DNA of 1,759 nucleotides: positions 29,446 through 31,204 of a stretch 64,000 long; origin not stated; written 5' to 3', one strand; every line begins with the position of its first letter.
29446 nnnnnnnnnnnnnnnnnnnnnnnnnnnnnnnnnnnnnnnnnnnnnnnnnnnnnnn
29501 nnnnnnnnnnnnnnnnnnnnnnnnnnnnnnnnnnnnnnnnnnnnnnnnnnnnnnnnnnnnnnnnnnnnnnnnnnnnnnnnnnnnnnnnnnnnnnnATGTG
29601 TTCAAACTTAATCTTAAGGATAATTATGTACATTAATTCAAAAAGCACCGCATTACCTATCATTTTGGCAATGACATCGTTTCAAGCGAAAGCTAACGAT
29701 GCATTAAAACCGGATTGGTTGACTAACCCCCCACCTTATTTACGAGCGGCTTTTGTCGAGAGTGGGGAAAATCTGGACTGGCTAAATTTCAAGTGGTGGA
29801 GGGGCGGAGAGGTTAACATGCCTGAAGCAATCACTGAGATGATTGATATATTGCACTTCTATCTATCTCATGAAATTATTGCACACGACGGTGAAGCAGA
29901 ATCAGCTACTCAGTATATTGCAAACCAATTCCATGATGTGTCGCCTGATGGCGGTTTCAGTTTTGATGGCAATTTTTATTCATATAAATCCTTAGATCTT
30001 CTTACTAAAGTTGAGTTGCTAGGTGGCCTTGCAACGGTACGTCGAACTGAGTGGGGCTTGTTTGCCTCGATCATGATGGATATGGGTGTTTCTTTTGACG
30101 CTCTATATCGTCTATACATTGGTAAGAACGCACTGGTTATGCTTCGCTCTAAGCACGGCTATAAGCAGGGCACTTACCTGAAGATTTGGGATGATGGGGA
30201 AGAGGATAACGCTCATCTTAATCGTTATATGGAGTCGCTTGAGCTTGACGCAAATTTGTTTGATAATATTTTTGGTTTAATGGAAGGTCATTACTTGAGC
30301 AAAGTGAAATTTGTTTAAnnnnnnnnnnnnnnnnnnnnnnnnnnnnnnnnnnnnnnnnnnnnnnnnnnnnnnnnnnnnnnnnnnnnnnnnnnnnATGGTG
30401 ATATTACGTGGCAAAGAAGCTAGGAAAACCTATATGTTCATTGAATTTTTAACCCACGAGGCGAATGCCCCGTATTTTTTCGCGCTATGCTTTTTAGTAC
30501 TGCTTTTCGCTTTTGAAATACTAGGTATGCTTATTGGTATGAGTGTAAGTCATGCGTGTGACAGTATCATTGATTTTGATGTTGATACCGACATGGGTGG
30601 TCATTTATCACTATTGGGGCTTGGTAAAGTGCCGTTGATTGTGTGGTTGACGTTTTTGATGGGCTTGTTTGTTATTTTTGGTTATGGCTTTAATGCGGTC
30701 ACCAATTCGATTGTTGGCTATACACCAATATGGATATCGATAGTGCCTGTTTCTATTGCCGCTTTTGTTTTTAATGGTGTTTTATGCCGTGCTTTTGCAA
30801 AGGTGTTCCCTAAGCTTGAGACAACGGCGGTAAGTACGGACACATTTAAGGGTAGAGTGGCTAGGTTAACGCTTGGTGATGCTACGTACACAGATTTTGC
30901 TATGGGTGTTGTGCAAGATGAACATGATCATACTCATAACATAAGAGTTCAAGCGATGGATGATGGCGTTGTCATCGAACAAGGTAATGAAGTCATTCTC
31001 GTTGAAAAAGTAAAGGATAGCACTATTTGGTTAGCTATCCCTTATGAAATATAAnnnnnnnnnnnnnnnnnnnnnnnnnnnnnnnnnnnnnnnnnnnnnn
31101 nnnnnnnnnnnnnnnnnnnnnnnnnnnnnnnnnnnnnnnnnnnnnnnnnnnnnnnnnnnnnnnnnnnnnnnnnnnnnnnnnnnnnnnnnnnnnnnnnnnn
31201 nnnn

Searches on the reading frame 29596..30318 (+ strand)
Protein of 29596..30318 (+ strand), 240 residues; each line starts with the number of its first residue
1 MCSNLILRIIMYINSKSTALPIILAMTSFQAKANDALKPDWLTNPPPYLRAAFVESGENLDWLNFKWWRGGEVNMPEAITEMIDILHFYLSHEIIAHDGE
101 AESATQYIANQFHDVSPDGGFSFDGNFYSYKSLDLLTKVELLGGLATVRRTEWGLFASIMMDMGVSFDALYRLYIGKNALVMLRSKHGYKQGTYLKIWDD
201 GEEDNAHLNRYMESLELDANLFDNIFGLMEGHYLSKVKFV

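Call 24: find_encoding_contigs(protein=window:29596-30318:+, flank=10000, max_places=1)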
Protein window:29596-30318:+ (240 aa): no gene with exactly this product is on record in the collection.

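Call 94: search_protein_families(library=pfam, proteins=[window:29596-30318:+], max_evalue=0.001)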
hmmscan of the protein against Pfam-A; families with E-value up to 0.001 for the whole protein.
window:29596-30318:+ (240 aa): 1 family
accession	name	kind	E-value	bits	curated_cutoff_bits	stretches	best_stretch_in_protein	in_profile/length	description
PF08761.16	dUTPase_2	-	1.2e-13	52.1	22.9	1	24-189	3-162/162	dUTPase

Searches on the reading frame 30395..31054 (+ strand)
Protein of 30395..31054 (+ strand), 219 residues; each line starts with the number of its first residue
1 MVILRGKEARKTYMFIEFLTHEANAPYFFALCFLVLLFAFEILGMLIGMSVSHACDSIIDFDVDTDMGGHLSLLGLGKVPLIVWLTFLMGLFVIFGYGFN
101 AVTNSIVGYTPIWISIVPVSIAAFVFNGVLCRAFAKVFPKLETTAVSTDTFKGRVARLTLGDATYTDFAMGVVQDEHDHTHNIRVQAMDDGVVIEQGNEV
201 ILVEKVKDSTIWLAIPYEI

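Call 94: search_protein_families(library=pfam, proteins=[window:30395-31054:+], max_evalue=0.001)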
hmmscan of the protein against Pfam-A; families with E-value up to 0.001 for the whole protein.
window:30395-31054:+ (219 aa): 2 families
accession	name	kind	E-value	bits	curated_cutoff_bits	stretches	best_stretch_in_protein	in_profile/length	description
PF21001.2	YqiJ_N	-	1.7e-15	57.7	23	1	24-123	1-111/116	Inner membrane protein YqiJ, N-terminal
PF07290.17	YqiJ_OB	-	1.2e-09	38.5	25.4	1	151-208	2-59/64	Inner membrane protein YqiJ, OB-fold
